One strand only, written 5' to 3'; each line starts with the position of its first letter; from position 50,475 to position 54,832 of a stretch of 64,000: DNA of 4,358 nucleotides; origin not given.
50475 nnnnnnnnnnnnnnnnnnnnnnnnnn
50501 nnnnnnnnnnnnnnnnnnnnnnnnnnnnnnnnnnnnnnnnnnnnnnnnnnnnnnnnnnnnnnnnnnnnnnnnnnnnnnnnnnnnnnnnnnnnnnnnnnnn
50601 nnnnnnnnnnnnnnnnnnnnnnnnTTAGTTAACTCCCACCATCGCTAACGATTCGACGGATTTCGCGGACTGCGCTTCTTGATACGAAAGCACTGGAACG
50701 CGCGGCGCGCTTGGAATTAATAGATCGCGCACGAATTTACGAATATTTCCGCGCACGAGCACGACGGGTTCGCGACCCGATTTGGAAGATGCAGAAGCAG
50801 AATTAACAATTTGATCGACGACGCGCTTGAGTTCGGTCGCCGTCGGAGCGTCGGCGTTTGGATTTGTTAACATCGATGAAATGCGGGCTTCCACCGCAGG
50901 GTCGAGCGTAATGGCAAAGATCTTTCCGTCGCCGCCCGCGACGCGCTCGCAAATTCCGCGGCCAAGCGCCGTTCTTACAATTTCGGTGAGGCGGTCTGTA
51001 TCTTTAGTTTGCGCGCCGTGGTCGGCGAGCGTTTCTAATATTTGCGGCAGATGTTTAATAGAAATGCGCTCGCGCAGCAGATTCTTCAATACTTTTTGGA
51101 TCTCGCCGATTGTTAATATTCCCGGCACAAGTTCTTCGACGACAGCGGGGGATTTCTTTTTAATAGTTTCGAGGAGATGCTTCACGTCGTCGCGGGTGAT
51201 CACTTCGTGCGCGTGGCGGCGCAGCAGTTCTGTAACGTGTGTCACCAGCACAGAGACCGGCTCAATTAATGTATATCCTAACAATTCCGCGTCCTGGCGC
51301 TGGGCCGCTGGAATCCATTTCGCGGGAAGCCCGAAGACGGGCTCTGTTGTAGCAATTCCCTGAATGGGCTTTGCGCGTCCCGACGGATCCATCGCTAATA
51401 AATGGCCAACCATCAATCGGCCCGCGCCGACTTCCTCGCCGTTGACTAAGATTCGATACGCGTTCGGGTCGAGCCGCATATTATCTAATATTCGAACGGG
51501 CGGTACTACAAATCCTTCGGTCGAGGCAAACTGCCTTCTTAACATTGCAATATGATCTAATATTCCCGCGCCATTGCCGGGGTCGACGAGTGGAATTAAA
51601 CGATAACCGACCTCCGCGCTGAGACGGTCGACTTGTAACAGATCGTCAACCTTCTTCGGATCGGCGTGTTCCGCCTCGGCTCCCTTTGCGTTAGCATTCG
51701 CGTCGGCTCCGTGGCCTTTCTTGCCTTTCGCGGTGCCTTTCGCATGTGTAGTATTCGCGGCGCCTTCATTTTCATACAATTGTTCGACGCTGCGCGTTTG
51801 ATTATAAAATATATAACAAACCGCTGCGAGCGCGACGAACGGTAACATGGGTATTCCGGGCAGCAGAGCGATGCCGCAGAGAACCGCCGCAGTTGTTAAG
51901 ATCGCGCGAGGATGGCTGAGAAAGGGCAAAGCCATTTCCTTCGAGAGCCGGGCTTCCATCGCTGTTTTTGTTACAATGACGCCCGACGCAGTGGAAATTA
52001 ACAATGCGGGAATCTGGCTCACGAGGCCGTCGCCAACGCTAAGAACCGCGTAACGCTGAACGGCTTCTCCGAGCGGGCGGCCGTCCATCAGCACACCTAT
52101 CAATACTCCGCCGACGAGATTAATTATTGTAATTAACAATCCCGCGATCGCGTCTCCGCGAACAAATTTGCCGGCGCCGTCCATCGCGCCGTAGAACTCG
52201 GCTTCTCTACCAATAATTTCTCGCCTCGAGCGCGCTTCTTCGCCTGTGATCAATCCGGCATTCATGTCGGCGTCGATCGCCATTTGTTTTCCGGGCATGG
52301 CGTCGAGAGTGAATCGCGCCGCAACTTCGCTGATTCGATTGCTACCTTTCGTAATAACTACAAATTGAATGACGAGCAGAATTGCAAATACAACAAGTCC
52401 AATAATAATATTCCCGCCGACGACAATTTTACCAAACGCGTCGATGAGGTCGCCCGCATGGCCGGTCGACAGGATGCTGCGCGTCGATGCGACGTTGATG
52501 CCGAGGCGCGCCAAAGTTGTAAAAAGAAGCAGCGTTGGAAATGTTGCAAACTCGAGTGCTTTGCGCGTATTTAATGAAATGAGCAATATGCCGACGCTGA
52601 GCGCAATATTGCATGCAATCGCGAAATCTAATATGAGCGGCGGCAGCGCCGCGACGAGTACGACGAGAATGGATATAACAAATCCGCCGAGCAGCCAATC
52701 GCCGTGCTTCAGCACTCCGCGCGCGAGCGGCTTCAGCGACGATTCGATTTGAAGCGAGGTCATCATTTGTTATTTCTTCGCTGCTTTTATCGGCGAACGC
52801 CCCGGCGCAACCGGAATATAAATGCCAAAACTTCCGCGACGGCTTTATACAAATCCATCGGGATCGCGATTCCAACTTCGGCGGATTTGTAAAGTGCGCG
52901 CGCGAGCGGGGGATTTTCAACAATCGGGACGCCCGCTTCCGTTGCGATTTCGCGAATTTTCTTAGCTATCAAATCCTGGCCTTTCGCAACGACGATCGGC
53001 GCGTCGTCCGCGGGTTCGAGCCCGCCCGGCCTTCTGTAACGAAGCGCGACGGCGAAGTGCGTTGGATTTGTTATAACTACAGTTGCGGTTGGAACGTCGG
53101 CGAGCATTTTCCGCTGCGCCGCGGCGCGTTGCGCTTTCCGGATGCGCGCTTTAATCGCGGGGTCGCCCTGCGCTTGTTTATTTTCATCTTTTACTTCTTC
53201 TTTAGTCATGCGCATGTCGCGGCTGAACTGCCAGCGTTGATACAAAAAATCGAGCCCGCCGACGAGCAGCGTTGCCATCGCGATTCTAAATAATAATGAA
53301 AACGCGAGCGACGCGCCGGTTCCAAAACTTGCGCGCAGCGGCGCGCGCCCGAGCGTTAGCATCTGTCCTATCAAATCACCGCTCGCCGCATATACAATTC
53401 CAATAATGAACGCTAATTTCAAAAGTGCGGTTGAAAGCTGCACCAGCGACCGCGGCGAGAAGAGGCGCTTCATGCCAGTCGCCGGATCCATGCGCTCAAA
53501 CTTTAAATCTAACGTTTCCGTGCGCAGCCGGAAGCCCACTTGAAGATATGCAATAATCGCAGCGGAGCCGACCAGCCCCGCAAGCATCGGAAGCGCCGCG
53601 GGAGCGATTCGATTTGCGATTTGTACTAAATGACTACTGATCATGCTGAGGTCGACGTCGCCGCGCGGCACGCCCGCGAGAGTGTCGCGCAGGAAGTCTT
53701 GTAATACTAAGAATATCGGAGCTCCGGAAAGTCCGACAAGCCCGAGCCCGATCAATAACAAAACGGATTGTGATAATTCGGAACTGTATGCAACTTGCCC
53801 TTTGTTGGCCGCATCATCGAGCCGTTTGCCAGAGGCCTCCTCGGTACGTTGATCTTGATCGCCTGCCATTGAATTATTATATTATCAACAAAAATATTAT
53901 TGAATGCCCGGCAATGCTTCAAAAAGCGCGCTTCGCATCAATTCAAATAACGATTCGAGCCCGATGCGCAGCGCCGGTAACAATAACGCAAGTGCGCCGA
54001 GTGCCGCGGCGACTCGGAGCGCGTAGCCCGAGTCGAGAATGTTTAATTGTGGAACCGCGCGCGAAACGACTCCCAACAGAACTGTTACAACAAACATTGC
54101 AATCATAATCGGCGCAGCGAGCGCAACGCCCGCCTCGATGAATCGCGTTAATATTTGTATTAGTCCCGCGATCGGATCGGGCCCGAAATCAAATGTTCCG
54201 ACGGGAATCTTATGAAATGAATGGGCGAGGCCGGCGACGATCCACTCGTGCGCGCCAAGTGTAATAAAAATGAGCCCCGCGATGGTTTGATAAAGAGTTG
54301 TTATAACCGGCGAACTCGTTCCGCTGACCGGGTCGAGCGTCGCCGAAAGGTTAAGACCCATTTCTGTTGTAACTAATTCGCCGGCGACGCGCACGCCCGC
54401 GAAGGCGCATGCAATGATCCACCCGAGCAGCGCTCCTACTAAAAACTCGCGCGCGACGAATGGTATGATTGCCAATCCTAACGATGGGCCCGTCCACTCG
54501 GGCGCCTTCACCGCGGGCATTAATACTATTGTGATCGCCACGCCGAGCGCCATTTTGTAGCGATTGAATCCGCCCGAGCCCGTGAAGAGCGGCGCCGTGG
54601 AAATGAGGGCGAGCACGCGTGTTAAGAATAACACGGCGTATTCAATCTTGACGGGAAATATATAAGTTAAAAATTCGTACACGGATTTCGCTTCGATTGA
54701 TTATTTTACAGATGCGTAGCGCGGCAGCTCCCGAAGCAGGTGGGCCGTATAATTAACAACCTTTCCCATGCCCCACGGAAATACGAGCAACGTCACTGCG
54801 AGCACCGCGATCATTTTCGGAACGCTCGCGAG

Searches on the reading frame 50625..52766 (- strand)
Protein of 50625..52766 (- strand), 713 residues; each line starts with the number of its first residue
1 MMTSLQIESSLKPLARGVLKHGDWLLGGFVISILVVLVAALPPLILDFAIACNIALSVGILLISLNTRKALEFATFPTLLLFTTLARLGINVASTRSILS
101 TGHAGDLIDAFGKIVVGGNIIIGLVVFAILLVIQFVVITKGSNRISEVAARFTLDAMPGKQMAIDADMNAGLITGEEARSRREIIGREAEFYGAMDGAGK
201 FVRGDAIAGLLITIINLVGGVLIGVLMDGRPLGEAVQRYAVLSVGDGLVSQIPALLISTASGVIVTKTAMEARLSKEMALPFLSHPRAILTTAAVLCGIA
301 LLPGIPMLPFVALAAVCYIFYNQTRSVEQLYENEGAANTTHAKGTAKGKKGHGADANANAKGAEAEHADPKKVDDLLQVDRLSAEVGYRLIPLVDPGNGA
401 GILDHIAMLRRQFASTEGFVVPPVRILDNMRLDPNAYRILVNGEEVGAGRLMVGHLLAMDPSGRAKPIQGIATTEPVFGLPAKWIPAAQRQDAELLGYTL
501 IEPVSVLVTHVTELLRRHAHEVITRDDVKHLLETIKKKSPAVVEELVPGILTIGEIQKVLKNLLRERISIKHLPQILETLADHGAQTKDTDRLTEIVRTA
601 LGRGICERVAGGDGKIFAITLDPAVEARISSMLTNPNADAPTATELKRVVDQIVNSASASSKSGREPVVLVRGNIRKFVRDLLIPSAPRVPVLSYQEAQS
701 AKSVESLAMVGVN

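Call 97: search_protein_families(library=pfam, proteins=[window:50625-52766:-], max_evalue=0.00001)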
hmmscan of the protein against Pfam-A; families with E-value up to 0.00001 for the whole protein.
window:50625-52766:- (713 aa): 1 family
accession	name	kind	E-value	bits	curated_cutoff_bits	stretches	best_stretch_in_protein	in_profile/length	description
PF00771.25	FHIPEP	-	9.2e-244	811.3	29.1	1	33-700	1-654/657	FHIPEP family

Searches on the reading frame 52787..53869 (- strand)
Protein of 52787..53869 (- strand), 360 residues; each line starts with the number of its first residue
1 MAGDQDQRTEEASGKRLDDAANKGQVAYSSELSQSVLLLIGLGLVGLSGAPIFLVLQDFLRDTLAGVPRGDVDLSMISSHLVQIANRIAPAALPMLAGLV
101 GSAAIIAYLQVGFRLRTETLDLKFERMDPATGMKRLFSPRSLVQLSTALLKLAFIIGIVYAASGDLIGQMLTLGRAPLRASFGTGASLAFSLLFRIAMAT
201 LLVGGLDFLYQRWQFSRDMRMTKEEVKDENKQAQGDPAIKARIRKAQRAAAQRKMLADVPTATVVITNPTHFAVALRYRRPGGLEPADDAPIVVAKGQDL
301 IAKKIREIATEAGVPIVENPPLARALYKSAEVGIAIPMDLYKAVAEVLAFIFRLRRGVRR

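Call 97: search_protein_families(library=pfam, proteins=[window:52787-53869:-], max_evalue=0.00001)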
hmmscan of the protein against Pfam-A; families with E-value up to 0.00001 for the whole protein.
window:52787-53869:- (360 aa): 1 family
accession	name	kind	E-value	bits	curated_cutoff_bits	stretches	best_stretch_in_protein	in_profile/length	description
PF01312.24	Bac_export_2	-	7.2e-113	377.6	24.4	1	7-351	2-335/335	FlhB HrpN YscU SpaS Family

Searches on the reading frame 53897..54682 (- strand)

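Call 97: search_protein_families(library=pfam, proteins=[window:53897-54682:-], max_evalue=0.00001)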
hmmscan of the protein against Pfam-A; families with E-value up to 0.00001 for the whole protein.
window:53897-54682:- (261 aa): 1 family
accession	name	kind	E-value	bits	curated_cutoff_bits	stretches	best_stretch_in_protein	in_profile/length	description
PF01311.25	Bac_export_1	-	8e-48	163.5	27.8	1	16-247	4-228/230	Bacterial export proteins, family 1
